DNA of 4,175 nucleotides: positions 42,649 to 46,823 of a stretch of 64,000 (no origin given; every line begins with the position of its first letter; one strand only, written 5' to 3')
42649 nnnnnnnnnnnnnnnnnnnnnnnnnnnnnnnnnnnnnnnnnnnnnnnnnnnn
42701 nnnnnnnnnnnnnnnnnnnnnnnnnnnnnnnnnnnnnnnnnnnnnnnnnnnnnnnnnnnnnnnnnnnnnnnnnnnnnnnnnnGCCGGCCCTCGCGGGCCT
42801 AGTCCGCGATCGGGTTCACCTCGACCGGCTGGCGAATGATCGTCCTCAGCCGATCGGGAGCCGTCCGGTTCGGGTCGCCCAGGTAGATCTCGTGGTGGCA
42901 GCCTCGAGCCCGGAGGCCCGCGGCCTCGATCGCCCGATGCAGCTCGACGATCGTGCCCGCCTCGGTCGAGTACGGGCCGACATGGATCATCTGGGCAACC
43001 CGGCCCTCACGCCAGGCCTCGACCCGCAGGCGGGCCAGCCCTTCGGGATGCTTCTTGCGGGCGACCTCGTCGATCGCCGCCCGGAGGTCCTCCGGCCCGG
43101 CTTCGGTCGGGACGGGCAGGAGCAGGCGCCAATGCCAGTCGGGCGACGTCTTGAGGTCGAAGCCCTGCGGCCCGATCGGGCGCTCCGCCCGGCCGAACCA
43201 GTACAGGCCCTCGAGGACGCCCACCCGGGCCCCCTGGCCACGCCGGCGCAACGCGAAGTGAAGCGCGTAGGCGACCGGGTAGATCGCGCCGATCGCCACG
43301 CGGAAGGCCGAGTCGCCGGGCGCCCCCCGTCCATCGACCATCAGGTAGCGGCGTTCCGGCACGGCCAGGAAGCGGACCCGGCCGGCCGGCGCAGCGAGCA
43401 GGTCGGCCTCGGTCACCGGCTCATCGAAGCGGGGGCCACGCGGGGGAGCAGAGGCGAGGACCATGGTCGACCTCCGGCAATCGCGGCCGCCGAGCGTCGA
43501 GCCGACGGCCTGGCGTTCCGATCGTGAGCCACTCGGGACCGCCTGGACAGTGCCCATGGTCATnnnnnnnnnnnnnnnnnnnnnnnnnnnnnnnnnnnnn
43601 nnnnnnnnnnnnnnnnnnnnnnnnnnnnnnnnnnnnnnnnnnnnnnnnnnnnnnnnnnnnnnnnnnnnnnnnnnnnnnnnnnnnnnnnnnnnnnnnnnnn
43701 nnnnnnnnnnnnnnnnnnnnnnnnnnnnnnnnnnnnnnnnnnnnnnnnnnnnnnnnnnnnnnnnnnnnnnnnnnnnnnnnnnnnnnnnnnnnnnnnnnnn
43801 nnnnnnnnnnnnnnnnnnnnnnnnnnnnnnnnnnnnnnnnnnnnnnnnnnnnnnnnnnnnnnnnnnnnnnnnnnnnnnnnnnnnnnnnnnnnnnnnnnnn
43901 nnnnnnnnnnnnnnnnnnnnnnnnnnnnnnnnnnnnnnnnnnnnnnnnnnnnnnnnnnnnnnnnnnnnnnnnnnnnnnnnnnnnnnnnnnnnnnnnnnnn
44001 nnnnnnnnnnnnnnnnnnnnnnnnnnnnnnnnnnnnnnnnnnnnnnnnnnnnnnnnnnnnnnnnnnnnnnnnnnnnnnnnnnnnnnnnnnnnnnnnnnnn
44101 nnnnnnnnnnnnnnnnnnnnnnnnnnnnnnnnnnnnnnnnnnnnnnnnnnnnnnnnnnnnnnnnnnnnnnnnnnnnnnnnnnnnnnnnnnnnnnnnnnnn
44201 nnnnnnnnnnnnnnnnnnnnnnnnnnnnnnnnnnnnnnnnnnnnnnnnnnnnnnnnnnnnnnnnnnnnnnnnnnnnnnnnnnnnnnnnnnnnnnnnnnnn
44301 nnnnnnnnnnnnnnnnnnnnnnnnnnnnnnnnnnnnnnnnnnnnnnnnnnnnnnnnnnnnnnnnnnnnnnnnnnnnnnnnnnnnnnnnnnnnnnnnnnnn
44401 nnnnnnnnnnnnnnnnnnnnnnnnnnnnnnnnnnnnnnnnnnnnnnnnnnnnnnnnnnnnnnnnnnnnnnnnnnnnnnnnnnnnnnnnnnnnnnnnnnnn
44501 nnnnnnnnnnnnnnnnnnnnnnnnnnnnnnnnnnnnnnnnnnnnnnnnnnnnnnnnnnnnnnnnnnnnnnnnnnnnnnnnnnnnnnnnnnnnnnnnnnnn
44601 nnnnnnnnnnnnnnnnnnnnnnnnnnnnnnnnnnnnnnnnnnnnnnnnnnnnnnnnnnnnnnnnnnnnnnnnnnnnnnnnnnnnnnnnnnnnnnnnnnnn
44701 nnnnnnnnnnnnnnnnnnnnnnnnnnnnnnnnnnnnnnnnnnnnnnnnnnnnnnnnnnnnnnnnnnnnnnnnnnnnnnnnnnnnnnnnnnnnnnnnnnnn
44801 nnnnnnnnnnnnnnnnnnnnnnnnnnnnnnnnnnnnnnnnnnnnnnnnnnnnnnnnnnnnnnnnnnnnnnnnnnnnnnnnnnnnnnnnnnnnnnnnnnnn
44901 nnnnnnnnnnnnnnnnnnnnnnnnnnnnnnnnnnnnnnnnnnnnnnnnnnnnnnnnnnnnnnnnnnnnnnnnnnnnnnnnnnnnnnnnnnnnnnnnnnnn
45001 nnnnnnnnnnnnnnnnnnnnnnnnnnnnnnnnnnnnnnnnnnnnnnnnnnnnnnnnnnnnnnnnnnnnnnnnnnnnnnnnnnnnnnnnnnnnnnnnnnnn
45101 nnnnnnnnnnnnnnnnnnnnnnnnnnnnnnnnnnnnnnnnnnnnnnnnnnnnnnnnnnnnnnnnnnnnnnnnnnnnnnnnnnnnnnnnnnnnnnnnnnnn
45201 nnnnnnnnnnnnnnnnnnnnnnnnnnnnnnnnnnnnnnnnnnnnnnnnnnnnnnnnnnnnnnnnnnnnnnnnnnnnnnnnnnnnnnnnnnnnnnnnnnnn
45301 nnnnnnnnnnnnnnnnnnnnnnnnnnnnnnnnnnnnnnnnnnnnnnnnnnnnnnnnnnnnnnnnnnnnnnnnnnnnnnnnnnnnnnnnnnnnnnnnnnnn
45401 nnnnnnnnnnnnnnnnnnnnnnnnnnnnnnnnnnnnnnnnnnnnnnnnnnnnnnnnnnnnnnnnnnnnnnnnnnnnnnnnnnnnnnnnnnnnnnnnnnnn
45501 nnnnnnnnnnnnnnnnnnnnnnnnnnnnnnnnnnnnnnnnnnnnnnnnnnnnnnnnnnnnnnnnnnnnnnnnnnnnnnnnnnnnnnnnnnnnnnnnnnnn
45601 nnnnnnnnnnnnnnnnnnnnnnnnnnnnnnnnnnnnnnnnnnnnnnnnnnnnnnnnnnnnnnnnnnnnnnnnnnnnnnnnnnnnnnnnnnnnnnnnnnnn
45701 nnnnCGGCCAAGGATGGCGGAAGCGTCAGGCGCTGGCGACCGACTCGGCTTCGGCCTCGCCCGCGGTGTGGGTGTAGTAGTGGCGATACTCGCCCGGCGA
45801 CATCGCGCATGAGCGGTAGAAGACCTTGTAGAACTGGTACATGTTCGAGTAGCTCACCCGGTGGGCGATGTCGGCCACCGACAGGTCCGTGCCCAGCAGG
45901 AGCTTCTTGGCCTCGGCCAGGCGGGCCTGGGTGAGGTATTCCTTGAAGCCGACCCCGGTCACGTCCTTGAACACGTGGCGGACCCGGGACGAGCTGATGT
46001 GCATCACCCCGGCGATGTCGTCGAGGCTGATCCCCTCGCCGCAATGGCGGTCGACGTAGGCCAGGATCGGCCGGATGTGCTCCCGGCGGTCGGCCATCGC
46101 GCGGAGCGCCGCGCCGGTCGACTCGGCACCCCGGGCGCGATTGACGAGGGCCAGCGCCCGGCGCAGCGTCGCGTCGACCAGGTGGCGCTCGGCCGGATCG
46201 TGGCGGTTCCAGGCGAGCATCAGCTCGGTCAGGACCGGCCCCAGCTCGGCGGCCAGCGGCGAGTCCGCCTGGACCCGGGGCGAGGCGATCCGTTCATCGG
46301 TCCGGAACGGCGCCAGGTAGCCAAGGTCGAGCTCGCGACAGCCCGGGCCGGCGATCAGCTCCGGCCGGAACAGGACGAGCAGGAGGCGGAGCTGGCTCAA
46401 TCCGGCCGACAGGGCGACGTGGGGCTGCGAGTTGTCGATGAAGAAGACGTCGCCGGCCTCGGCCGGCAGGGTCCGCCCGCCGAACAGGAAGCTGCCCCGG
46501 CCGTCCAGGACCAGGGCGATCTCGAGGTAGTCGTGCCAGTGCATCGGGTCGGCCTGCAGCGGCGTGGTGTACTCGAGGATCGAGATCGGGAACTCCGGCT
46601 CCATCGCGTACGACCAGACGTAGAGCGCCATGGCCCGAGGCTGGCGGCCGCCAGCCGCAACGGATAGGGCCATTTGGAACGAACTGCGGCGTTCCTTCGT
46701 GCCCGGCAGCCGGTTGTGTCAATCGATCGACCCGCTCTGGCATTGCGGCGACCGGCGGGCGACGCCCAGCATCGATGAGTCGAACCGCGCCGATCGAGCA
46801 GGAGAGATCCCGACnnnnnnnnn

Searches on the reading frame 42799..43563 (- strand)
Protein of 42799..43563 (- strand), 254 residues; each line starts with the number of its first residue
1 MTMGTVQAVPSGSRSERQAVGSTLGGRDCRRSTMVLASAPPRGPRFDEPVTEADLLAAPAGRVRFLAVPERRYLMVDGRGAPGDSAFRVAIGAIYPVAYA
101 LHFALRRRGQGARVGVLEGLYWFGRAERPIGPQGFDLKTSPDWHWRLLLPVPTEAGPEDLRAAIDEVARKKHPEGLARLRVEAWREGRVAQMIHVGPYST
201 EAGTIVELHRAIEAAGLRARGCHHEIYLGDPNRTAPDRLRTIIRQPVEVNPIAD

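Call 65: search_protein_families(library=pfam, proteins=[window:42799-43563:-], max_evalue=0.001)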
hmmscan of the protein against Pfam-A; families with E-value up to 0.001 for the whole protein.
window:42799-43563:- (254 aa): 1 family
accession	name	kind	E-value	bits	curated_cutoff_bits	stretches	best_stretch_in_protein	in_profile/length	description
PF06445.20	GyrI-like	-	1.2e-09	39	26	1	174-247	79-154/155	GyrI-like small molecule binding domain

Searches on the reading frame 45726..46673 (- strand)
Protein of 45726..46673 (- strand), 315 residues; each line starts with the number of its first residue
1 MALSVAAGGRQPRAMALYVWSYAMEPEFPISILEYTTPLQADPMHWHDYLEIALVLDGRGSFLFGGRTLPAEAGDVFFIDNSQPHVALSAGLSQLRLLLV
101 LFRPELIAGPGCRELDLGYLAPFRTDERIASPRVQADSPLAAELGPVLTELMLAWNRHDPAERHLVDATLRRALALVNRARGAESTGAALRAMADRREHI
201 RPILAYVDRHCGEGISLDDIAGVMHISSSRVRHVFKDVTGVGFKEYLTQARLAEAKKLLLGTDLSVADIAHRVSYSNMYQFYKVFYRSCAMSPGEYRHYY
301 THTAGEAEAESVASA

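Call 5: search_protein_families(library=pfam, proteins=[window:45726-46673:-], max_evalue=0.001)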
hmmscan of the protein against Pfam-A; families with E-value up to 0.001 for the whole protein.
window:45726-46673:- (315 aa): 5 families
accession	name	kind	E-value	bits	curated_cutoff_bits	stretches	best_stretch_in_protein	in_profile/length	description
PF12833.13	HTH_18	-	3.9e-21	75.6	33.6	1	221-298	2-79/80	Helix-turn-helix domain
PF00165.29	HTH_AraC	-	3.6e-11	43.3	26.6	1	261-298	6-42/42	Bacterial regulatory helix-turn-helix proteins, AraC family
PF02311.25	AraC_binding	-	4.1e-11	43.2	21.1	1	33-172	7-133/135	AraC-like ligand binding domain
PF07883.17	Cupin_2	-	4.9e-10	39.4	27.2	1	41-100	10-69/70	Cupin domain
PF14525.12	AraC_binding_2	-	2.6e-06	27.7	27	1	30-174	36-168/173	AraC-binding-like domain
